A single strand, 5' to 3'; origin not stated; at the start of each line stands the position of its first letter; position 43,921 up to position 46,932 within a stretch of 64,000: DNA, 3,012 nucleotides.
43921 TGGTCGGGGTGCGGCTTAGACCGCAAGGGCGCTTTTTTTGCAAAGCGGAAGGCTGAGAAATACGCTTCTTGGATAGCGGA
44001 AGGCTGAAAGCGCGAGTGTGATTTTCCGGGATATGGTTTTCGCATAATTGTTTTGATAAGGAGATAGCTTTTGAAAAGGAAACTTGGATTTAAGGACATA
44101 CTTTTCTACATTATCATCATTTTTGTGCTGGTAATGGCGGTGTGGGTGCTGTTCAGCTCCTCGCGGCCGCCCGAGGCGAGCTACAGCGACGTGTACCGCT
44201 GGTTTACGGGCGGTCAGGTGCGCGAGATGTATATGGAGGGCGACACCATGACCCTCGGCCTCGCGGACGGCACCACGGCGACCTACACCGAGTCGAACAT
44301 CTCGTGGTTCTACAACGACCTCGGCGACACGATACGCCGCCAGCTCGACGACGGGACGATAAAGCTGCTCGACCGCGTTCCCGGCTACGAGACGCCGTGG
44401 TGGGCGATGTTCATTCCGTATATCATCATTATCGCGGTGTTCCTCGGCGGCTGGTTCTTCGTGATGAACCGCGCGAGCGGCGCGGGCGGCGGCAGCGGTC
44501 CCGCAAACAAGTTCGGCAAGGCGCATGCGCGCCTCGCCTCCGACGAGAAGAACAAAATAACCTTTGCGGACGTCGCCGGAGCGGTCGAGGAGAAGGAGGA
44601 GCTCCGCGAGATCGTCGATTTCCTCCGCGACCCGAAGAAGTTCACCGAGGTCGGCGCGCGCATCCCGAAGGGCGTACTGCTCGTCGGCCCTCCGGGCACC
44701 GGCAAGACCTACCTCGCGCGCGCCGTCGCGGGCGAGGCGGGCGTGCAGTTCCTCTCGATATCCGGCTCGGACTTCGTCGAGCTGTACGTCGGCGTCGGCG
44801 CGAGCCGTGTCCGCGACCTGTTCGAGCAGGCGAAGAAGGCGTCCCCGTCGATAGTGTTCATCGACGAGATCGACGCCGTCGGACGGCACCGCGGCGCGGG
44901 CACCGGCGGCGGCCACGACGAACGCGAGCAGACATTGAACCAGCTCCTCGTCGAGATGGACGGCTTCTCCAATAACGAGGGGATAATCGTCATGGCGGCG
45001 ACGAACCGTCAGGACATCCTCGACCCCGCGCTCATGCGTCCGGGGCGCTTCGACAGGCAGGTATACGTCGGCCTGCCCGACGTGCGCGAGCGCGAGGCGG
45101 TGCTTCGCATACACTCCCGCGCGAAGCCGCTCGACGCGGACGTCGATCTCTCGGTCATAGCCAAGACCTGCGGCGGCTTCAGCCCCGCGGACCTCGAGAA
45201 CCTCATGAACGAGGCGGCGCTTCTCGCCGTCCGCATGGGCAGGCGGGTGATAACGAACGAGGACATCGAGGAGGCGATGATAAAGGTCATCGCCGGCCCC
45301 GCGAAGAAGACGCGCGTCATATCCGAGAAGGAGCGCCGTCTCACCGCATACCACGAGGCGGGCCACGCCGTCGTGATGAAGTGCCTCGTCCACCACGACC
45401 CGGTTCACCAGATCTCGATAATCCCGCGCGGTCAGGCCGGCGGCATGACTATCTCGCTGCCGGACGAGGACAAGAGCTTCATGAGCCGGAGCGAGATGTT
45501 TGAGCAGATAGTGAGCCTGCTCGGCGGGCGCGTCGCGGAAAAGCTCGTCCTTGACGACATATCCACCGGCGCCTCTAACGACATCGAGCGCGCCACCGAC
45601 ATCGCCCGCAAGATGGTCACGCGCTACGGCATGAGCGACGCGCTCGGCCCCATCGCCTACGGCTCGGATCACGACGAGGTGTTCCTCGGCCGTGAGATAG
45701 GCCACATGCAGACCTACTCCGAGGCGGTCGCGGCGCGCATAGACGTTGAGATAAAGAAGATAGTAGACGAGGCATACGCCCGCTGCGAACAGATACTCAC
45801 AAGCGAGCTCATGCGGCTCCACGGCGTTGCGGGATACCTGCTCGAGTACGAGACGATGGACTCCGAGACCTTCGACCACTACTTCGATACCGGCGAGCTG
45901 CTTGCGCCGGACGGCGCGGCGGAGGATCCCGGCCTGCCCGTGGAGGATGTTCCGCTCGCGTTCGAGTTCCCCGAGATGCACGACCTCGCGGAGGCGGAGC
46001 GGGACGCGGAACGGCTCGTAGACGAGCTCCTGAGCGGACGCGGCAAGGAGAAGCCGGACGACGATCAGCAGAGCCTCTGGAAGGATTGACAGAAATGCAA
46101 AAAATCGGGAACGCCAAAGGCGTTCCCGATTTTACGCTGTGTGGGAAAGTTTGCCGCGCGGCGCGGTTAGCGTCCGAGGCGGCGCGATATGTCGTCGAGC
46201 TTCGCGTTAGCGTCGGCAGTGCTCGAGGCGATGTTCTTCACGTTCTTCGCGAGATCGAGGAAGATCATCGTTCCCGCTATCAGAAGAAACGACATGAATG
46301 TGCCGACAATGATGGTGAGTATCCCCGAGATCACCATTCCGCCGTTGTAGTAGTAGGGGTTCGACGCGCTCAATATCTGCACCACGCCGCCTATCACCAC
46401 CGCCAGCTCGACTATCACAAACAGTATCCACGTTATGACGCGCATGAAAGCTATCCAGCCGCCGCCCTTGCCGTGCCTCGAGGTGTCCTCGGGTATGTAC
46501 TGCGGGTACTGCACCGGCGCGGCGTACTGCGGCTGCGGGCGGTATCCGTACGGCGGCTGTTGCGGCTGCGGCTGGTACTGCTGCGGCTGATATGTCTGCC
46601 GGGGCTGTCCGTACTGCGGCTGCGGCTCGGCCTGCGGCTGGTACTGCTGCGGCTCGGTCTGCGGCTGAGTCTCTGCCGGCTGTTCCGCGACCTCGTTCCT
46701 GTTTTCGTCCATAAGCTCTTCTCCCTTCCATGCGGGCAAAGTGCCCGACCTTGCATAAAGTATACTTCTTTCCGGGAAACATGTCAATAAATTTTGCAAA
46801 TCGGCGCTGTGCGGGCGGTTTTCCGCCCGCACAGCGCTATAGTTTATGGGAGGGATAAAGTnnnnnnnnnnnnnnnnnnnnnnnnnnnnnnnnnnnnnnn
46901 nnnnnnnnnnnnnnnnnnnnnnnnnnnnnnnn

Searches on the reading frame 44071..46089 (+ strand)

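Call 7: search_protein_families(library=pfam, proteins=[window:44071-46089:+], max_evalue=0.01)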
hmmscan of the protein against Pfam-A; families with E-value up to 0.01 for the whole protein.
window:44071-46089:+ (672 aa): 15 families
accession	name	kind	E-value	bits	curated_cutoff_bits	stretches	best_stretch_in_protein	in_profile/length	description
PF01434.24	Peptidase_M41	-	1.1e-69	234.6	29.9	1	415-602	1-189/191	Peptidase family M41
PF00004.35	AAA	-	1.2e-46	158.8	21.2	1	202-334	1-130/131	ATPase family associated with various cellular activities (AAA)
PF17862.7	AAA_lid_3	-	6.2e-12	45.3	27.2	1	357-401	1-45/45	AAA+ lid domain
PF06480.20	FtsH_ext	-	4.2e-08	33.8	25.5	1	10-94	1-93/103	FtsH Extracellular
PF13191.12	AAA_16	-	9.1e-06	26.7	32.6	1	194-255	19-87/167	AAA ATPase domain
PF07728.20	AAA_5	-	7.1e-05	23.3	22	1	201-289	1-97/139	AAA domain (dynein-related subfamily)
PF05496.18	RuvB_N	-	7.1e-05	23.1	27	1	201-268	35-94/159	Holliday junction DNA helicase RuvB P-loop domain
PF06068.19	TIP49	-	0.00018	21.2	23.8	1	200-236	51-89/347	TIP49 P-loop domain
PF13671.12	AAA_33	-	0.00028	21.6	27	1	202-366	2-136/143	AAA domain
PF13401.12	AAA_22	-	0.00047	20.9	27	0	202-232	8-33/130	AAA domain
PF01695.23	IstB_IS21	-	0.0015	18.5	24.1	1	201-224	94-117/238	IstB-like ATP binding protein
PF13173.12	AAA_14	-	0.0021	18.5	27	1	202-270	5-74/129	AAA domain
PF20720.3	nSTAND3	-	0.0024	18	27.2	1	202-329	20-127/155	Novel STAND NTPase 3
PF07724.20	AAA_2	-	0.0042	17.6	27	0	249-270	66-87/166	AAA domain (Cdc48 subfamily)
PF20436.4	LonB_AAA-LID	-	0.0069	16.8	22.4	0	374-403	30-59/65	Archaeal LonB, AAA+ ATPase LID domain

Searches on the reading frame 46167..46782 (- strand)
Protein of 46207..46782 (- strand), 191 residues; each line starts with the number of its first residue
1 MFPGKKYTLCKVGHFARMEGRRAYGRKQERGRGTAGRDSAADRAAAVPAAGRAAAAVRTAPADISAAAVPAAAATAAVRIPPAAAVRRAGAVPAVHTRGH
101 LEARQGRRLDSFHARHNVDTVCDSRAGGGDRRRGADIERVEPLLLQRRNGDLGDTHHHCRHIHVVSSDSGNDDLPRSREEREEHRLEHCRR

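Call 7: search_protein_families(library=pfam, proteins=[window:46207-46782:-], max_evalue=0.01)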
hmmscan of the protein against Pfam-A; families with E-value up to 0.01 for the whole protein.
window:46207-46782:- (191 aa): 0 families

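Call 57: search_protein_families(library=pfam, proteins=[window:46167-46712:-], max_evalue=0.1)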
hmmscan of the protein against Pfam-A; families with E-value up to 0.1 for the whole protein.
window:46167-46712:- (181 aa): 0 families

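Call 58: search_protein_families(library=phrogs, proteins=[window:46167-46712:-], max_evalue=0.001)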
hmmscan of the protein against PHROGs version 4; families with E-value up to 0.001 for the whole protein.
window:46167-46712:- (181 aa): 0 families

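Call 59: search_protein_families(library=ncbifam, proteins=[window:46167-46712:-], max_evalue=0.001)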
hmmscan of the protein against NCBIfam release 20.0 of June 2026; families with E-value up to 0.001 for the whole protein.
window:46167-46712:- (181 aa): 1 family
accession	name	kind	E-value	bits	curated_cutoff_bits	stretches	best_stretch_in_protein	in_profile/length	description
NF046000.1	MAG1210_fam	subfamily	0.0007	18.4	275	1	86-176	61-142/550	MAG1210 family protein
